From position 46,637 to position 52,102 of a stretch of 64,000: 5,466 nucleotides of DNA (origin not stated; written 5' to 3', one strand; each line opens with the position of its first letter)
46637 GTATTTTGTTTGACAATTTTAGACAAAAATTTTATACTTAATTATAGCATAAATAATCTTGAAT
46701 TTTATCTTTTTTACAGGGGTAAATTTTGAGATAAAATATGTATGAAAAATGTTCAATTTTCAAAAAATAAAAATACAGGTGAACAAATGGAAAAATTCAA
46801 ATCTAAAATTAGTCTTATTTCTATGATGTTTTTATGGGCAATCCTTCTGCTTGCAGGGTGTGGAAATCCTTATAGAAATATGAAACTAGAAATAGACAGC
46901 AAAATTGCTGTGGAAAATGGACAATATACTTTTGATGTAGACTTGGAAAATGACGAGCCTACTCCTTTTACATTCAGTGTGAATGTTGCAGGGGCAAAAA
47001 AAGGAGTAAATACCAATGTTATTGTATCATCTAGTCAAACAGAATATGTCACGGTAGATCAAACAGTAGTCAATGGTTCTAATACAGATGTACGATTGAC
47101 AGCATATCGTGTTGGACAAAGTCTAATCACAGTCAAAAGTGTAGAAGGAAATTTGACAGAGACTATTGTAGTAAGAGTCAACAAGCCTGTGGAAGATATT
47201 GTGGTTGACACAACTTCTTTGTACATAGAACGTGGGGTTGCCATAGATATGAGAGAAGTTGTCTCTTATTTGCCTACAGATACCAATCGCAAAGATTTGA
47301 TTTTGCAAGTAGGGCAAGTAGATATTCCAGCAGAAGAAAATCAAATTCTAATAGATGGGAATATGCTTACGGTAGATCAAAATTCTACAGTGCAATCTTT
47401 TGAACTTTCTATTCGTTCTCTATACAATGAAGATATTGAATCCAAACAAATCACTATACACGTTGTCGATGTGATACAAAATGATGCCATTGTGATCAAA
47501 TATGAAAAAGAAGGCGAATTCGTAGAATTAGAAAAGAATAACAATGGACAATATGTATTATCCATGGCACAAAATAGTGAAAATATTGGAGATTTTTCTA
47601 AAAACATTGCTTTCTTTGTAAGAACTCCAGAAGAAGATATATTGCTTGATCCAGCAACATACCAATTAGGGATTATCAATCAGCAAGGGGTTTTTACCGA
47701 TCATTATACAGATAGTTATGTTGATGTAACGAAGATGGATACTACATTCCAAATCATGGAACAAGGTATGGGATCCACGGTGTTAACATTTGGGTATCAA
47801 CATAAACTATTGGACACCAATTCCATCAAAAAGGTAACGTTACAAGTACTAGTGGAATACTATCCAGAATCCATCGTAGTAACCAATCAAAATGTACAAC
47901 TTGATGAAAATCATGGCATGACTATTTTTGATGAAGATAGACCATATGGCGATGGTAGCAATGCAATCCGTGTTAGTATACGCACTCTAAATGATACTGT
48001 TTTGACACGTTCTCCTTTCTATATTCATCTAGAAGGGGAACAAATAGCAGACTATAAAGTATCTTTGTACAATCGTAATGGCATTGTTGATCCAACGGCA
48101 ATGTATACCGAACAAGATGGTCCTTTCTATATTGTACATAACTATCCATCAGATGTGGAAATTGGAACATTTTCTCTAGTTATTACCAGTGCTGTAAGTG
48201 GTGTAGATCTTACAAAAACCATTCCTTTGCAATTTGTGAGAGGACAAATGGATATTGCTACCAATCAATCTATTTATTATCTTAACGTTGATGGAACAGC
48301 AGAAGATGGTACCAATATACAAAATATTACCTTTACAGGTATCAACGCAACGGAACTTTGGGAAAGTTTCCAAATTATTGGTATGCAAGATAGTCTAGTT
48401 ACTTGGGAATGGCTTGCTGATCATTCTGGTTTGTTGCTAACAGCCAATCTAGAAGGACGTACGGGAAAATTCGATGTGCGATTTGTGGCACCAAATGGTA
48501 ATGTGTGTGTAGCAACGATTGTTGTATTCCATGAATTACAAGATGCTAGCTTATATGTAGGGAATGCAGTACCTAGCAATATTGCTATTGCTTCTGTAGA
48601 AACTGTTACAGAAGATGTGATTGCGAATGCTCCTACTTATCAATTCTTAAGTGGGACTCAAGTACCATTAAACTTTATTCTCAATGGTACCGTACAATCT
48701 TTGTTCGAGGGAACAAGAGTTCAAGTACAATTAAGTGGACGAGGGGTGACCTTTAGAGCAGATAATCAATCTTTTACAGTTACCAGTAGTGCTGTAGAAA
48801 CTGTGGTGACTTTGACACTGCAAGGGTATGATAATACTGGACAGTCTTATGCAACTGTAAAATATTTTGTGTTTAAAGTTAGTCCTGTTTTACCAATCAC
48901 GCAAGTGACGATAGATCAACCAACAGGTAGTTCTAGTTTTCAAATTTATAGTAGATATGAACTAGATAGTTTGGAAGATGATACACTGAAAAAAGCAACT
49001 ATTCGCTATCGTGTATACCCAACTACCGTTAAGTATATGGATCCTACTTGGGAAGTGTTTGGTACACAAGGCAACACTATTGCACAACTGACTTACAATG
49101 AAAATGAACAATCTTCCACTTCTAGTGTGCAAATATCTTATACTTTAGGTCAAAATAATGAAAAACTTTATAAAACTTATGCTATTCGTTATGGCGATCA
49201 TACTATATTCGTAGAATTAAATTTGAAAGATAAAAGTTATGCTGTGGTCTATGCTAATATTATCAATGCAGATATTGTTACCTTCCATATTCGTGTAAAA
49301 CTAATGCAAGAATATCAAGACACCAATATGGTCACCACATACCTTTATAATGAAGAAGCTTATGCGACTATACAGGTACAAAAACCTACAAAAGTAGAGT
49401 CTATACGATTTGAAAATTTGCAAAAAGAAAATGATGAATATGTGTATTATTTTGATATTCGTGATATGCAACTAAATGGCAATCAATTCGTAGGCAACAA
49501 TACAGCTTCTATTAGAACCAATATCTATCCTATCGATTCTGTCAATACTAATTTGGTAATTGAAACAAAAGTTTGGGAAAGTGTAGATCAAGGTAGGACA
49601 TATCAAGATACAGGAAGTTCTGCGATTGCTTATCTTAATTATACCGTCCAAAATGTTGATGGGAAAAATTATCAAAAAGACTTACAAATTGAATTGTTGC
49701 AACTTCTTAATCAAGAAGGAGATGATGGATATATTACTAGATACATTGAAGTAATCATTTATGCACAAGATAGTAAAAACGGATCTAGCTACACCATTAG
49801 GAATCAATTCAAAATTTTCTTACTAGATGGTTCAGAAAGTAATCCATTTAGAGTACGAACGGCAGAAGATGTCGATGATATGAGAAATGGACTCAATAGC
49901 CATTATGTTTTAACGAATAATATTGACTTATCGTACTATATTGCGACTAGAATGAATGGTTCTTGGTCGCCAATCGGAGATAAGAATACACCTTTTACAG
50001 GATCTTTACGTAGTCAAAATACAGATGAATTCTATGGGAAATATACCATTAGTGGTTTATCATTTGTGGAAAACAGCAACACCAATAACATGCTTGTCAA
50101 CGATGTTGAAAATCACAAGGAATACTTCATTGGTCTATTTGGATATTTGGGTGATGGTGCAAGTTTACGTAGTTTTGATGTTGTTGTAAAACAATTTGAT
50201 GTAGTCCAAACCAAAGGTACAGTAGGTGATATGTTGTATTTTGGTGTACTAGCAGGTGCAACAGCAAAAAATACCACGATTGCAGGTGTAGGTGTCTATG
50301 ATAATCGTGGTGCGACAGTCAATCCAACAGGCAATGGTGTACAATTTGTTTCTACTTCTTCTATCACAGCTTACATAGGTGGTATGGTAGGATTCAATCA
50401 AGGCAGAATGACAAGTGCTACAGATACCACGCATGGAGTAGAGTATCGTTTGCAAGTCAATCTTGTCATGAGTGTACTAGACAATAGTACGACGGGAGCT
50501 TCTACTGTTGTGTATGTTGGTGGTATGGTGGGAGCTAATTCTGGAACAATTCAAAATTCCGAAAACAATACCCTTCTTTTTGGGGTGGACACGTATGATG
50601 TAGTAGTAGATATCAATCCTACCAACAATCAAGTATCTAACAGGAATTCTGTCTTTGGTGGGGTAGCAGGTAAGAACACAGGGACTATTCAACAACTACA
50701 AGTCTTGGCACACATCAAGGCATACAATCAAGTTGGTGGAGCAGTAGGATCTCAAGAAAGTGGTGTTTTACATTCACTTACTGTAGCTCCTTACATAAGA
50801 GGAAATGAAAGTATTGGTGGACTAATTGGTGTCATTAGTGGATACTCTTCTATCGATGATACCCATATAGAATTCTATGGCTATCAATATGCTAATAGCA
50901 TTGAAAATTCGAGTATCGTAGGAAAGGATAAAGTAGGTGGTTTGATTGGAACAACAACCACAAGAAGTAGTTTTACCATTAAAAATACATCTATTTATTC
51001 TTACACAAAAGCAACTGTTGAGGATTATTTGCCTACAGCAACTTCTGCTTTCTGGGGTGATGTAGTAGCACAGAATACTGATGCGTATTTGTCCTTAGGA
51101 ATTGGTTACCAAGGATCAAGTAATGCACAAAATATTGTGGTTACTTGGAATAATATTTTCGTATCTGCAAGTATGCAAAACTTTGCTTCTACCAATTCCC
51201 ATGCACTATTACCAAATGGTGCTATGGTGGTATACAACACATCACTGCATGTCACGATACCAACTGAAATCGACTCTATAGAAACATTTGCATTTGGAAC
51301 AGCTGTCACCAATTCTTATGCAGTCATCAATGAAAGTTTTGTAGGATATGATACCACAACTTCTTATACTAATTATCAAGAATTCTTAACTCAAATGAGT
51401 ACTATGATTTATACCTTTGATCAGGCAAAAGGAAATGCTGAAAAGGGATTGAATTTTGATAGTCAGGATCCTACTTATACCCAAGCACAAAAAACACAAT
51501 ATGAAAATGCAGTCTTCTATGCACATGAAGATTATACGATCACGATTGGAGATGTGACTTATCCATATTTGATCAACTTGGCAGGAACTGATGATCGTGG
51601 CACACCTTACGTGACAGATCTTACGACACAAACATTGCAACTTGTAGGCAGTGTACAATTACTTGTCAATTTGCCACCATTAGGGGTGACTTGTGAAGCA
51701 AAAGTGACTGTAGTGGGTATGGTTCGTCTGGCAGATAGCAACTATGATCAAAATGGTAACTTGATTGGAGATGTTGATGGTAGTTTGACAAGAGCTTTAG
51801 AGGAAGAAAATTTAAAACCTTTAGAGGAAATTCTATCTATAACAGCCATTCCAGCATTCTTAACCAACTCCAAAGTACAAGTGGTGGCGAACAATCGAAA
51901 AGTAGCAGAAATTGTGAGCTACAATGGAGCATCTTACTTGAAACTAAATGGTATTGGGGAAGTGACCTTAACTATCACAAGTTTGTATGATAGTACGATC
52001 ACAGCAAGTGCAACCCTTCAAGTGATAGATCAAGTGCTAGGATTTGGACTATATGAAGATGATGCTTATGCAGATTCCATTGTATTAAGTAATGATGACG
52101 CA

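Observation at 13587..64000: Two co-oriented giant paralogues occupy about 54% of the window and bracket a 16-kb block of essential genes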

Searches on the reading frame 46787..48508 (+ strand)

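Call 30: search_protein_families(library=pfam, proteins=[window:46787-48508:+], max_evalue=1)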
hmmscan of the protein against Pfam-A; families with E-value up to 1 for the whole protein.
window:46787-48508:+ (574 aa): 3 families
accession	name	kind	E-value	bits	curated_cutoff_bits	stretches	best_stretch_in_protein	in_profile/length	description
PF01895.24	PhoU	-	0.07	13.9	23.5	1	202-275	9-86/89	PhoU domain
PF19008.5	DUF5737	-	0.28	11.9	27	0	177-226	18-67/99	Family of unknown function (DUF5737)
PF07834.16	RanGAP1_C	-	0.66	10.1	25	1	184-246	45-106/178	RanGAP1 C-terminal domain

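Call 117: search_protein_families(library=ncbifam, proteins=[window:46787-48508:+], max_evalue=0.01)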
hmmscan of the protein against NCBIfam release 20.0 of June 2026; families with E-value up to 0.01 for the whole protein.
window:46787-48508:+ (574 aa): 0 families

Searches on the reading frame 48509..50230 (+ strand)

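Call 30: search_protein_families(library=pfam, proteins=[window:48509-50230:+], max_evalue=1)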
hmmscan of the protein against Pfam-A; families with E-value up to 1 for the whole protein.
window:48509-50230:+ (574 aa): 1 family
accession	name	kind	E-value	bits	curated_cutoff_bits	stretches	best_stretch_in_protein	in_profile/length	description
PF11310.13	DUF3113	-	0.021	15.2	25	1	286-315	9-38/60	Protein of unknown function (DUF3113)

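Call 117: search_protein_families(library=ncbifam, proteins=[window:48509-50230:+], max_evalue=0.01)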
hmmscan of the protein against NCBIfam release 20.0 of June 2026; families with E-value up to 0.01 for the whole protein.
window:48509-50230:+ (574 aa): 0 families

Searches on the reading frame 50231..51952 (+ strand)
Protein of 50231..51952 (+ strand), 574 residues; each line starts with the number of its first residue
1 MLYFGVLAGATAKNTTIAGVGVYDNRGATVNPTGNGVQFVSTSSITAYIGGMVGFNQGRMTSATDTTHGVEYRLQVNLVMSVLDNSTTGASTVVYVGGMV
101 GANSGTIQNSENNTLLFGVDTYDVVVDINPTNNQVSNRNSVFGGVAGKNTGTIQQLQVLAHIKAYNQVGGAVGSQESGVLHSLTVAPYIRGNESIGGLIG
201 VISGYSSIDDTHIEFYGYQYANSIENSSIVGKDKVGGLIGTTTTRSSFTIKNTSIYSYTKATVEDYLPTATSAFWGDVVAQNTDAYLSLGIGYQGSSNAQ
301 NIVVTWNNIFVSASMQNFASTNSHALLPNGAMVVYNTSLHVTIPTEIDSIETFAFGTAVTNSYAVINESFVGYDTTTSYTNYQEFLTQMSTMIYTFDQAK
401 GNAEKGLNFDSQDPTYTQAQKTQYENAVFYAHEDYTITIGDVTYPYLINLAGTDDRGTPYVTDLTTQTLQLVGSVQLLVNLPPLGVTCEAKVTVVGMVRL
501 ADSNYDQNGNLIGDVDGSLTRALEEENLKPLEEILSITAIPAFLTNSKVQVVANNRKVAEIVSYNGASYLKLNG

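Call 30: search_protein_families(library=pfam, proteins=[window:50231-51952:+], max_evalue=1)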
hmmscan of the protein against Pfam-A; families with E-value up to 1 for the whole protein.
window:50231-51952:+ (574 aa): 1 family
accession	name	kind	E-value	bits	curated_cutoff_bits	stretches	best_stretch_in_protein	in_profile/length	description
PF07581.17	Glug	-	0.12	13.3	20.5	1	191-210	1-20/28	The GLUG motif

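Call 117: search_protein_families(library=ncbifam, proteins=[window:50231-51952:+], max_evalue=0.01)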
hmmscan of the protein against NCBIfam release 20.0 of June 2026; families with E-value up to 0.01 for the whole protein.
window:50231-51952:+ (574 aa): 0 families
